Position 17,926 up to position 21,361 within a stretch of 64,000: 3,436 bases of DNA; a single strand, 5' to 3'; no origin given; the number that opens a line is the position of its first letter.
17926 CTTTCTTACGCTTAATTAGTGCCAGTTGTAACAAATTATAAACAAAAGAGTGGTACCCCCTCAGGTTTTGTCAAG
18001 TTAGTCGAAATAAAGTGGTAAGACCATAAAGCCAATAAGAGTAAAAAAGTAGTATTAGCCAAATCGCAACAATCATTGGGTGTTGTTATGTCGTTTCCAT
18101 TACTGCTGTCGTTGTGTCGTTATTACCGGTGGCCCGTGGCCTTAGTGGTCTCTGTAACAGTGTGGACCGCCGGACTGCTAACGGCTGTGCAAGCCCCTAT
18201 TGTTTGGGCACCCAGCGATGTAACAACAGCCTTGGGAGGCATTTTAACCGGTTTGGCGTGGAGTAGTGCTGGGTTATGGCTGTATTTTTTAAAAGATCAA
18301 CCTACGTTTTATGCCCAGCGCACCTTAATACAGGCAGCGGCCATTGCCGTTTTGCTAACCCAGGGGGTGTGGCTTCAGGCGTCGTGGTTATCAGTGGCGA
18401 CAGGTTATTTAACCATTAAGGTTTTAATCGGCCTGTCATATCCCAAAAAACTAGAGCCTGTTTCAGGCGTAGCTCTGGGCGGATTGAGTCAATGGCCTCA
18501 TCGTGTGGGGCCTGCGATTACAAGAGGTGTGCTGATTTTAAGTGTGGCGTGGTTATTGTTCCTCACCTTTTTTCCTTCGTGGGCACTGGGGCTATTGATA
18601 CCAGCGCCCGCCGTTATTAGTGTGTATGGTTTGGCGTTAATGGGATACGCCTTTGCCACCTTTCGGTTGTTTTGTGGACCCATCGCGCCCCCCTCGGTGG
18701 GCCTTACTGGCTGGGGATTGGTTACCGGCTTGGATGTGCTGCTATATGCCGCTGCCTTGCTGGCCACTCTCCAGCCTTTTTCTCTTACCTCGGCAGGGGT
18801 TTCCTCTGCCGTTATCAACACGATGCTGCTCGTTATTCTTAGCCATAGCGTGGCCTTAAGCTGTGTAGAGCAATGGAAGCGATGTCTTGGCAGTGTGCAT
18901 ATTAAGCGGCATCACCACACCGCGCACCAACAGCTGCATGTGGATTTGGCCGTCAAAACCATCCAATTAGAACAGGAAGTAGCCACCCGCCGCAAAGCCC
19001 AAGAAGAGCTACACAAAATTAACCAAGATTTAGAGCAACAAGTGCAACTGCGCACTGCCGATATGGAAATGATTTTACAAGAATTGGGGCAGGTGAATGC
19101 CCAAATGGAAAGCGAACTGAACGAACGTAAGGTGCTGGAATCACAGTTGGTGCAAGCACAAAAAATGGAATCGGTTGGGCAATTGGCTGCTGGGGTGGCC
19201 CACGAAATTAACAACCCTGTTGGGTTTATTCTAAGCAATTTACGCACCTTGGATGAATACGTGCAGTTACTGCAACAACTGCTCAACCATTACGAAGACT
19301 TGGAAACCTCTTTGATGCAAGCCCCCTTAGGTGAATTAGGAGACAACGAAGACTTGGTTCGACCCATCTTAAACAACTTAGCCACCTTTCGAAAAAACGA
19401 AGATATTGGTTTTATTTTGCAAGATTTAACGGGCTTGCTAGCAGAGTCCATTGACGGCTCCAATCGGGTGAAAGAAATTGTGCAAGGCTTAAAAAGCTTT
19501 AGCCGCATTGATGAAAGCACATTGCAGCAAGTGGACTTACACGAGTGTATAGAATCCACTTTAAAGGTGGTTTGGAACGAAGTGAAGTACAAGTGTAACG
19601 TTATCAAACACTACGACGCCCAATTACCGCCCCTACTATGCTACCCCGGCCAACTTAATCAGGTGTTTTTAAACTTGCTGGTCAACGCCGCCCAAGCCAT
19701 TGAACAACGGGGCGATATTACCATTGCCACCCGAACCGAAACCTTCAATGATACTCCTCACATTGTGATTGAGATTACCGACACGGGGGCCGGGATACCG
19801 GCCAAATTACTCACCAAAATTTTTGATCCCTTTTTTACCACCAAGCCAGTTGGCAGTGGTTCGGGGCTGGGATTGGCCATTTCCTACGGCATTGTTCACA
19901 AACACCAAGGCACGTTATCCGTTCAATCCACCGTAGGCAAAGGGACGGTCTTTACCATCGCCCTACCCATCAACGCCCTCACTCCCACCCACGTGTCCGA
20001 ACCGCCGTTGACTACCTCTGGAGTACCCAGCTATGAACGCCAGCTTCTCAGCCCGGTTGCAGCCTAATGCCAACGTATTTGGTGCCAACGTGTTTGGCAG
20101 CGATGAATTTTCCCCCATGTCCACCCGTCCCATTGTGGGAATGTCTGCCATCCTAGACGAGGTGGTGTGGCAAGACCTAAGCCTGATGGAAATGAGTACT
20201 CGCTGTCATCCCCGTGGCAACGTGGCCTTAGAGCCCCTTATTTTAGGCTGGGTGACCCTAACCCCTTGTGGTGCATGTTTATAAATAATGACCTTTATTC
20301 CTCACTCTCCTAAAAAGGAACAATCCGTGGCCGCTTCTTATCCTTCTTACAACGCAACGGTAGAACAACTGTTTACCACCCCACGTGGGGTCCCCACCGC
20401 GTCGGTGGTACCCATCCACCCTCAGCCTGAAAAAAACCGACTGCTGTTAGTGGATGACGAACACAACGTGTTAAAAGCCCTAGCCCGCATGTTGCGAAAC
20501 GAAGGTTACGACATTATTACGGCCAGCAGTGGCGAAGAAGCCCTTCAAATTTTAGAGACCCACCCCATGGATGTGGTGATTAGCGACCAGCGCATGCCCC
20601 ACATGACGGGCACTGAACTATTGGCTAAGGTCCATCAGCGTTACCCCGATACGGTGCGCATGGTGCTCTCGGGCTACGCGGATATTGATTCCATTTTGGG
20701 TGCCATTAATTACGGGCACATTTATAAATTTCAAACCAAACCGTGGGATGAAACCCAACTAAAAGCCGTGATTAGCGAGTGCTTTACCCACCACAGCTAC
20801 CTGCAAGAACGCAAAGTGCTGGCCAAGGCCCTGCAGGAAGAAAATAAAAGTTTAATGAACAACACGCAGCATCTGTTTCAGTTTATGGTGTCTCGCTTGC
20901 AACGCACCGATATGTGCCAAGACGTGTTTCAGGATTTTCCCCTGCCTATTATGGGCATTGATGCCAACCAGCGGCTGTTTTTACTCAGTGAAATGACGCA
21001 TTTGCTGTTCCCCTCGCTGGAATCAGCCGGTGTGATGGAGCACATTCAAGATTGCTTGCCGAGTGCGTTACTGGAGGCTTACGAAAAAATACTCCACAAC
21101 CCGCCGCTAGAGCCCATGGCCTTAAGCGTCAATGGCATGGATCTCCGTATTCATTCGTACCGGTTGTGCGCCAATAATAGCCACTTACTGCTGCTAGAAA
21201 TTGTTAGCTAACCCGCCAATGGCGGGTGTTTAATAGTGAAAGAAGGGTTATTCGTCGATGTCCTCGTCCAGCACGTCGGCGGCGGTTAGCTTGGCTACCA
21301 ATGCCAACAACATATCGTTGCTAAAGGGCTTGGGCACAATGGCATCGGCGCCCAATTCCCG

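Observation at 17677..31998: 14-kb segment bounded by a direct repeat of the tRNA-Phe 3' end: integrase-less genomic island remnant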

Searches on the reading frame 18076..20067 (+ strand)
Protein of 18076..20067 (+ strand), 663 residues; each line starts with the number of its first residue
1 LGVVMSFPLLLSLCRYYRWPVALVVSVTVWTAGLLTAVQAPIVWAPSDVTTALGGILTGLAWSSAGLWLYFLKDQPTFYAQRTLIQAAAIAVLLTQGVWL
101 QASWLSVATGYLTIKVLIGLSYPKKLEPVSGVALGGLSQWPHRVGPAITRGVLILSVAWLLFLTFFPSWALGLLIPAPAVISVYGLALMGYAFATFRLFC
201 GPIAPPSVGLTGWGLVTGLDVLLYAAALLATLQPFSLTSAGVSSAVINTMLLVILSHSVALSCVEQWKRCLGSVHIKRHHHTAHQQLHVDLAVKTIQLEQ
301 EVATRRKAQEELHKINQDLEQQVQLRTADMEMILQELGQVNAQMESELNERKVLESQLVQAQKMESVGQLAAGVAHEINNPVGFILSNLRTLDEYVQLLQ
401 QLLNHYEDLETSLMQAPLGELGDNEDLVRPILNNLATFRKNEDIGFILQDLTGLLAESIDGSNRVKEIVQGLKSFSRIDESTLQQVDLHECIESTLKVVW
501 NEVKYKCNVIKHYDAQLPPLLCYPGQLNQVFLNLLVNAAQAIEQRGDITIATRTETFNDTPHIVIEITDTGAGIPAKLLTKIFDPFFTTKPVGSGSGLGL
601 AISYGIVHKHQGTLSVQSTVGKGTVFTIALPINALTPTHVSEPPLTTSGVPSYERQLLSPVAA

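Call 6: search_protein_families(library=pfam, proteins=[window:18076-20067:+])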
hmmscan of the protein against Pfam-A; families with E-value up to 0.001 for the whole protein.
window:18076-20067:+ (663 aa): 2 families
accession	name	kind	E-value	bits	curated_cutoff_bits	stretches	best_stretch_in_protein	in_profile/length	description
PF02518.31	HATPase_c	-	1.9e-24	86.7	26.4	1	526-632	5-109/111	Histidine kinase-, DNA gyrase B-, and HSP90-like ATPase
PF00512.31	HisKA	-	0.00012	22.5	26.9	1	368-406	3-47/66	His Kinase A (phospho-acceptor) domain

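Call 54: search_protein_families(library=ncbifam, proteins=[window:18076-20067:+], max_evalue=0.01)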
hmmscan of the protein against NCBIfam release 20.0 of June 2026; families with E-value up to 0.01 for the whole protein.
window:18076-20067:+ (663 aa): 81 families (the best 25 are shown)
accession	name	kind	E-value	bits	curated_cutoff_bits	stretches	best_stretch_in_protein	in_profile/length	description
NF038348.1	T2SS_HK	subfamily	1.8e-86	290.8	450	1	287-632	251-573/574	histidine kinase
NF008468.0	PRK11360.1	equivalog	4.5e-60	203.7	646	2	463-634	442-610/616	two-component system sensor histidine kinase AtoS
NF052574.1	HisKinEspCMyxo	equivalog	2.1e-54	184.9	1200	2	448-638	453-643/785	serine histidine kinase EspC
NF052573.1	HisKinEspAMyxo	equivalog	4.5e-53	180.4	1400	2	417-634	398-613/755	serine histidine kinase EspA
NF010411.0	PRK13837.1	equivalog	4.4e-47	160.6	647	2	456-637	490-680/828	two-component system VirA-like sensor kinase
NF046020.1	HisKinCckABruc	equivalog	2.3e-43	148.2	1000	2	462-635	526-710/868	cell cycle histidine kinase CckA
NF046026.1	HisKinCckACaul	equivalog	3.7e-43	147.6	1000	2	461-636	347-536/678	cell cycle histidine kinase CckA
NF007688.0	PRK10364.1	equivalog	8.2e-43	146.8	479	2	453-634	280-453/460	two-component system sensor histidine kinase ZraS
NF010076.0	PRK13557.1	subfamily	7.3e-37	127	631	2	461-637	212-399/540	histidine kinase famiy protein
NF047466.1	hybrid_RR_LvrB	exception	3.4e-36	125.2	500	2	460-632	196-376/377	hybrid histidine kinase/response regulator LvrB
NF047497.1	HK_LIC_12097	equivalog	4.2e-32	111.3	500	2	463-632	199-366/367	LIC_12097 family sensor histidine kinase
NF008293.1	PRK11073.1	equivalog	6.6e-28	97.9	240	1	459-633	172-348/349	nitrogen regulation protein NR(II)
NF046044.1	PnpS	equivalog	8e-28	97.5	400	1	460-631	215-390/390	two-component system histidine kinase PnpS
NF053867.1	SprKinKinDBac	equivalog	4.6e-27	94.6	775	2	464-633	333-498/500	sporulation kinase KinD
TIGR02956.1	TMAO_torS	equivalog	2.9e-26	91.9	676.5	1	484-640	535-690/967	TMAO reductase system sensor histidine kinase/response regulator TorS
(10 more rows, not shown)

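Call 55: search_protein_families(library=phrogs, proteins=[window:18076-20067:+], max_evalue=0.01)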
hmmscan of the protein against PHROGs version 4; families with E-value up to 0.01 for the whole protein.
window:18076-20067:+ (663 aa): 7 families
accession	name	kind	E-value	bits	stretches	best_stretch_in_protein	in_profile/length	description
phrog_5982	-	unknown function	2e-39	136.2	2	449-633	652-846/1030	-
phrog_857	-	unknown function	2.1e-30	107.4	1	455-637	279-465/468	-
phrog_10912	-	other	6.6e-30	104.8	1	455-632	779-961/970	kinase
phrog_20458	-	unknown function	4e-19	69.3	1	522-639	556-676/829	-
phrog_20778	-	unknown function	7.4e-14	51.9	1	527-632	569-672/675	-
phrog_18358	-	unknown function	3.6e-13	49.4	1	489-636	512-656/904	-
phrog_28116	-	unknown function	6.9e-07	29.6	1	568-635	434-505/512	-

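Call 59: find_homologous_proteins(query=window:18076-20067:+, max_evalue=1e-30)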
Query window:18076-20067:+ (663 aa): 1698 proteins with E <= 1e-30 among 8000 candidates; the best 120 are listed.
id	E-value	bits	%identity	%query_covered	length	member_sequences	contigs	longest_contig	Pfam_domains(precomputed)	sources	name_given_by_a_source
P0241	1.4e-209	716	88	57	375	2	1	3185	PF02518.32,PF00512.32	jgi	-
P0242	4.5e-120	420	55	56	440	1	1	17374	PF02518.32,PF00512.32,PF14501.13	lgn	-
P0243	3.0e-116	408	51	60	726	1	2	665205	PF02518.32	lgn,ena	-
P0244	3.3e-100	355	51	53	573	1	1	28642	PF02518.32,PF00512.32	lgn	-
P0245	3.8e-93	331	52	47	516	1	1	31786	PF13185.13,PF02518.32,PF00512.32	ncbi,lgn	-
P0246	5.1e-92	328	53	49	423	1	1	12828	PF02518.32,PF23198.2,PF00072.31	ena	-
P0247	7.4e-92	327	55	43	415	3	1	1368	PF13426.14,PF02518.32,PF00512.32,PF00989.32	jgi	-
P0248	1.0e-91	327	57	44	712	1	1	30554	PF13426.14,PF08448.17,PF02518.32,PF00989.32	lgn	-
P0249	3.0e-91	325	51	49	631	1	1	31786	PF02518.32,PF00512.32,PF03924.20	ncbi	-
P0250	5.6e-91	324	51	46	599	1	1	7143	PF13185.13,PF08448.17,PF02518.32,PF00512.32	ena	-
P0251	8.0e-91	324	51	51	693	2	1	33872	PF00672.31,PF02518.32,PF00512.32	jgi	-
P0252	8.3e-91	324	53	49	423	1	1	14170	PF02518.32,PF23198.2,PF00072.31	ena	-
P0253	1.7e-90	323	52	46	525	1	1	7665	PF13426.14,PF08448.17,PF02518.32,PF00512.32,PF00989.32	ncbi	-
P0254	2.5e-90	322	54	46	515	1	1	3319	PF22922.3,PF13185.13,PF01590.33,PF02518.32,PF00512.32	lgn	-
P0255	5.4e-90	321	50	51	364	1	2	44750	PF02518.32,PF00512.32,PF13589.13,PF14501.13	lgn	-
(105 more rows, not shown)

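Call 60: find_encoding_contigs(protein=P0241, flank=10000, max_places=4)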
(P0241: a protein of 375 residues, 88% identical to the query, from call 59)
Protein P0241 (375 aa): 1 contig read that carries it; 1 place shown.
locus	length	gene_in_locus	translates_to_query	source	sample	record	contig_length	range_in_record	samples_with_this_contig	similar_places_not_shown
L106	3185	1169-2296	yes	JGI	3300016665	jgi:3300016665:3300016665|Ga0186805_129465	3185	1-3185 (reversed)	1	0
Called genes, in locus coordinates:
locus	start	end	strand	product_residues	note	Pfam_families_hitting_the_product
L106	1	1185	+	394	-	?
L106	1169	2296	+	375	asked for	PF00512:HisKA (faint), PF02518:HATPase_c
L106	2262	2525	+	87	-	-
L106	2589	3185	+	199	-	?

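Call 87: search_protein_families(library=pfam, proteins=[L106:1-1182:+], max_evalue=1)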
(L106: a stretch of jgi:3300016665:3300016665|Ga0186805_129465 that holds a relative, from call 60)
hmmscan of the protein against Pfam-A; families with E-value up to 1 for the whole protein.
L106:1-1182:+ (394 aa): 1 family
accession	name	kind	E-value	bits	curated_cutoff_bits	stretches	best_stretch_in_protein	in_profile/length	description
PF10131.15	PTPS_related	-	0.00033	19.7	26.4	1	73-246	2-173/621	6-pyruvoyl-tetrahydropterin synthase related domain; membrane protein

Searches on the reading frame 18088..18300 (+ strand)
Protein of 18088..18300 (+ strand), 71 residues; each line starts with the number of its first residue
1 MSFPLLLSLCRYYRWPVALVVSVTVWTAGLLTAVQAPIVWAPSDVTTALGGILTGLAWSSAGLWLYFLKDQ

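Call 84: search_protein_families(library=pfam, proteins=[window:18088-18300:+], max_evalue=1)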
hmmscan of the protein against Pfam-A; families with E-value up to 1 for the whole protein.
seq(71 aa): 0 families

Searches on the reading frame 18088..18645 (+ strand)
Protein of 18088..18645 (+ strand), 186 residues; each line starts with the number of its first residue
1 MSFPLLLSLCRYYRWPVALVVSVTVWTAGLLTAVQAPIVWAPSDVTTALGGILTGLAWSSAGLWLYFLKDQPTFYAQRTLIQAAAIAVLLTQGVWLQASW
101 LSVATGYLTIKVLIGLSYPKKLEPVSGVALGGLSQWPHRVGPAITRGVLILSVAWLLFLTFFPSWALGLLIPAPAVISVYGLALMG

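Call 87: search_protein_families(library=pfam, proteins=[window:18088-18645:+], max_evalue=1)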
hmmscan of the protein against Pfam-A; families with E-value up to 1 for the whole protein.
window:18088-18645:+ (186 aa): 1 family
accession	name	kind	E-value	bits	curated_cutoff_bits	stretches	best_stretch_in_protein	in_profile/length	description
PF12804.13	NTP_transf_3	-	0.095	13.3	27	1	30-83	54-110/160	MobA-like NTP transferase domain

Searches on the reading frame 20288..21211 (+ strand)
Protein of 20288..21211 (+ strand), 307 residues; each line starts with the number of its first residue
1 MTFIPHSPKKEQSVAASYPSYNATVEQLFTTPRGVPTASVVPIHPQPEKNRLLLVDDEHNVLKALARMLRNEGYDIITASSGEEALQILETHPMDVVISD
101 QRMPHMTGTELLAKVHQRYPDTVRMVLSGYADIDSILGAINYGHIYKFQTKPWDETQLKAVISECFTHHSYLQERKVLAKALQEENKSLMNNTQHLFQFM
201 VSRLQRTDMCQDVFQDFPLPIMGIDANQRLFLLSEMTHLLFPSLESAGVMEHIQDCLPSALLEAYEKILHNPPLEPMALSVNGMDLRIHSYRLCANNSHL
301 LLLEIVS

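Call 6: search_protein_families(library=pfam, proteins=[window:20288-21211:+])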
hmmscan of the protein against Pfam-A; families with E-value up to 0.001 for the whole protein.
window:20288-21211:+ (307 aa): 1 family
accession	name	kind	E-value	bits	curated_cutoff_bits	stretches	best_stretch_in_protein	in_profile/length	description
PF00072.30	Response_reg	-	1.4e-23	83.6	30.2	1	53-162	2-110/111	Response regulator receiver domain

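Call 54: search_protein_families(library=ncbifam, proteins=[window:20288-21211:+], max_evalue=0.01)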
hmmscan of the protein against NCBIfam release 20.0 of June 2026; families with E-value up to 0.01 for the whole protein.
window:20288-21211:+ (307 aa): 89 families (the best 25 are shown)
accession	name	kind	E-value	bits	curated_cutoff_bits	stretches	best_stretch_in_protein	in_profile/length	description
NF053512.1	nitric_RR_NosR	exception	3.4e-57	194.4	400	1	52-198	1-147/422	response regulator c-di-GMP phosphodiesterase, NosR family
NF046020.1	HisKinCckABruc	equivalog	1.9e-21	75.7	1000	1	49-165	749-866/868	cell cycle histidine kinase CckA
NF011695.0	PRK15115.1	equivalog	3e-21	75.7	763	1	50-169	7-125/445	two-component system response regulator GlrR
NF008469.0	PRK11361.1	equivalog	4.4e-21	75.1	714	1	49-187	4-141/461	acetoacetate metabolism transcriptional regulator AtoC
NF047793.1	ResRegPgtA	equivalog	7.4e-19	67.9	650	1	49-195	5-148/414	two-component system response regulator PgtA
NF046026.1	HisKinCckACaul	equivalog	3.1e-18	65.2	1000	1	50-134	559-645/678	cell cycle histidine kinase CckA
TIGR01818.1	ntrC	equivalog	5.3e-18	65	558.6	1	53-209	2-158/463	nitrogen regulation protein NR(I)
NF006900.1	PRK09390.1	equivalog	8.7e-18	64.6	255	1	49-192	4-146/203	response regulator FixJ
NF045505.1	RR_RssB_Pseudo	equivalog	6.1e-17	61.7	700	1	50-193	6-149/394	two-component system response regulator RssB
NF008176.1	PRK10923.1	equivalog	5e-16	58.4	620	1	51-177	5-131/469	nitrogen regulation protein NR(I)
NF051870.1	NAssimRespRegNtrX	equivalog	6.2e-15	55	600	1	52-195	4-147/452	nitrogen assimilation response regulator NtrX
NF033120.0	vanR_FM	exception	7e-15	55.3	460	1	52-179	6-131/231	vancomycin resistance response regulator transcription factor, VanR-F/VanR-M family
NF052313.1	T9SS_RR_PorX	equivalog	1.6e-14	53.6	300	1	51-189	2-137/513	T9SS response regulator signal transducer PorX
NF046022.1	RespRegCpdRBruc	equivalog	4.4e-14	52.5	180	1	51-133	3-85/120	cell cycle two-component system response regulator CpdR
NF007969.0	PRK10693.1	equivalog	4.8e-14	52.1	329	1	50-205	8-161/337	two-component system response regulator RssB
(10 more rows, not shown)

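Call 55: search_protein_families(library=phrogs, proteins=[window:20288-21211:+], max_evalue=0.01)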
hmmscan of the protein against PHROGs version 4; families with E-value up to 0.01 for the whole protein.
window:20288-21211:+ (307 aa): 4 families
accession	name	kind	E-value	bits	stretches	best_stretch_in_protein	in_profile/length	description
phrog_5982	-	unknown function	1.5e-20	73.8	1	46-194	865-1010/1030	-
phrog_731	-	unknown function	8.5e-20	72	1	50-181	2-129/227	-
phrog_20458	-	unknown function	5.2e-09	35.9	1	50-143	698-795/829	-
phrog_37855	-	unknown function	6e-07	29.8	1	49-169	5-131/278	-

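Call 66: list_cluster_members(proteins=[window:20288-21211:+, window:21248-21907:-, window:24319-25563:+, window:25586-26254:+, window:26451-27812:-, window:31140-31526:+, window:22349-23395:+, window:18076-20067:+, window:29638-30846:-, window:29030-29608:-])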
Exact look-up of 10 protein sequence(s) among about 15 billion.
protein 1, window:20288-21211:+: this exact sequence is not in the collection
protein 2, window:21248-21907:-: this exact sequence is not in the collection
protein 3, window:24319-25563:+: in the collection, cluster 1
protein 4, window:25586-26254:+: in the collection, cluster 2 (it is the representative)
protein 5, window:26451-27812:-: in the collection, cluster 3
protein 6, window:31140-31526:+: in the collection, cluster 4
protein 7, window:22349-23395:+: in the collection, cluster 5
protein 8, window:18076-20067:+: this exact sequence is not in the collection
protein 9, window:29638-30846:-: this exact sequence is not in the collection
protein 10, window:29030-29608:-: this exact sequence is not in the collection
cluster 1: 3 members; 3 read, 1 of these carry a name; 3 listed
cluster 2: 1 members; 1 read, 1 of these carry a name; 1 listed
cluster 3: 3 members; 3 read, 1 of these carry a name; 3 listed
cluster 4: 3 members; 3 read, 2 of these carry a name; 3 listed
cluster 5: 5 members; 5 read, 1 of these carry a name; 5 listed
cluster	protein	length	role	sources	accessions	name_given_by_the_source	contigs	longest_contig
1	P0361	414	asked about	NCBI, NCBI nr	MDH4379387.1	MAG: ATP-binding protein [Vampirovibrionales bacterium] | ATP-binding protein [Vampirovibrionales bacterium]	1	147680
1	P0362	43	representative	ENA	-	-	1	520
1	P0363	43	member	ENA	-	-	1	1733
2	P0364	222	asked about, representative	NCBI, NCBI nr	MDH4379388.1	MAG: response regulator transcription factor [Vampirovibrionales bacterium] | response regulator transcription factor [Vampirovibrionales bacterium]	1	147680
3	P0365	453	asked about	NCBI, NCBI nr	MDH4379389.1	MAG: cytochrome ubiquinol oxidase subunit I [Vampirovibrionales bacterium] | cytochrome ubiquinol oxidase subunit I [Vampirovibrionales bacterium]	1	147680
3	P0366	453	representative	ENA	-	-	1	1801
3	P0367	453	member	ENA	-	-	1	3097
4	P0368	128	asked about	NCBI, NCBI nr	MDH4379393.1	MAG: universal stress protein [Vampirovibrionales bacterium] | universal stress protein [Vampirovibrionales bacterium]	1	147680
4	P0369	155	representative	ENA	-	-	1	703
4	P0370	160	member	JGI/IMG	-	nucleotide-binding universal stress UspA family protein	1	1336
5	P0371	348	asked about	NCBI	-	-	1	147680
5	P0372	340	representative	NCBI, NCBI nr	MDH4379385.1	MAG: HD domain-containing phosphohydrolase [Vampirovibrionales bacterium] | HD domain-containing phosphohydrolase [Vampirovibrionales bacterium]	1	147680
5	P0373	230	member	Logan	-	-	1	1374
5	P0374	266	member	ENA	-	-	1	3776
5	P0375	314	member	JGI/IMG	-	-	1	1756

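Call 67: find_encoding_contigs(protein=P0370, flank=10000, max_places=6)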
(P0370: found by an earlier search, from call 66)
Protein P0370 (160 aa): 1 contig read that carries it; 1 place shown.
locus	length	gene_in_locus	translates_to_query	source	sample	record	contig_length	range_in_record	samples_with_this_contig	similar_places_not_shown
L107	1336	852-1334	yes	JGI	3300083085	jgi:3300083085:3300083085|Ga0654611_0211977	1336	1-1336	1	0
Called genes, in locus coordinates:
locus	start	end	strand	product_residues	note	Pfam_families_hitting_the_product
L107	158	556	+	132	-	PF01609:DDE_Tnp_1, PF13612:DDE_Tnp_1_3 (weak), PF13586:DDE_Tnp_1_2 (weak)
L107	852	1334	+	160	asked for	PF00582:Usp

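Call 69: find_encoding_contigs(protein=P0374, flank=10000, max_places=6)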
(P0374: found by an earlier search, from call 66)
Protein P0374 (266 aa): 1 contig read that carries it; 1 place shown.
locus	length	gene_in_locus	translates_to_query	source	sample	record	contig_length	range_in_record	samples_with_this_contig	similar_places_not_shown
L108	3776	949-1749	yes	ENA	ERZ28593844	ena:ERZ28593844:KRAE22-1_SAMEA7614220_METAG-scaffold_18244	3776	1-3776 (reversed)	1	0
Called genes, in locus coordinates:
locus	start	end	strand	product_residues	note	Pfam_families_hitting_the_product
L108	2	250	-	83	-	?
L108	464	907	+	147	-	PF00072:Response_reg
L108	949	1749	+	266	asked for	PF13487:HD_5, PF01966:HD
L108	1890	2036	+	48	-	PF00589:Phage_integrase (weak)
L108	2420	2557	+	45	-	-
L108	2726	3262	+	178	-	PF00571:CBS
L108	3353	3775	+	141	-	?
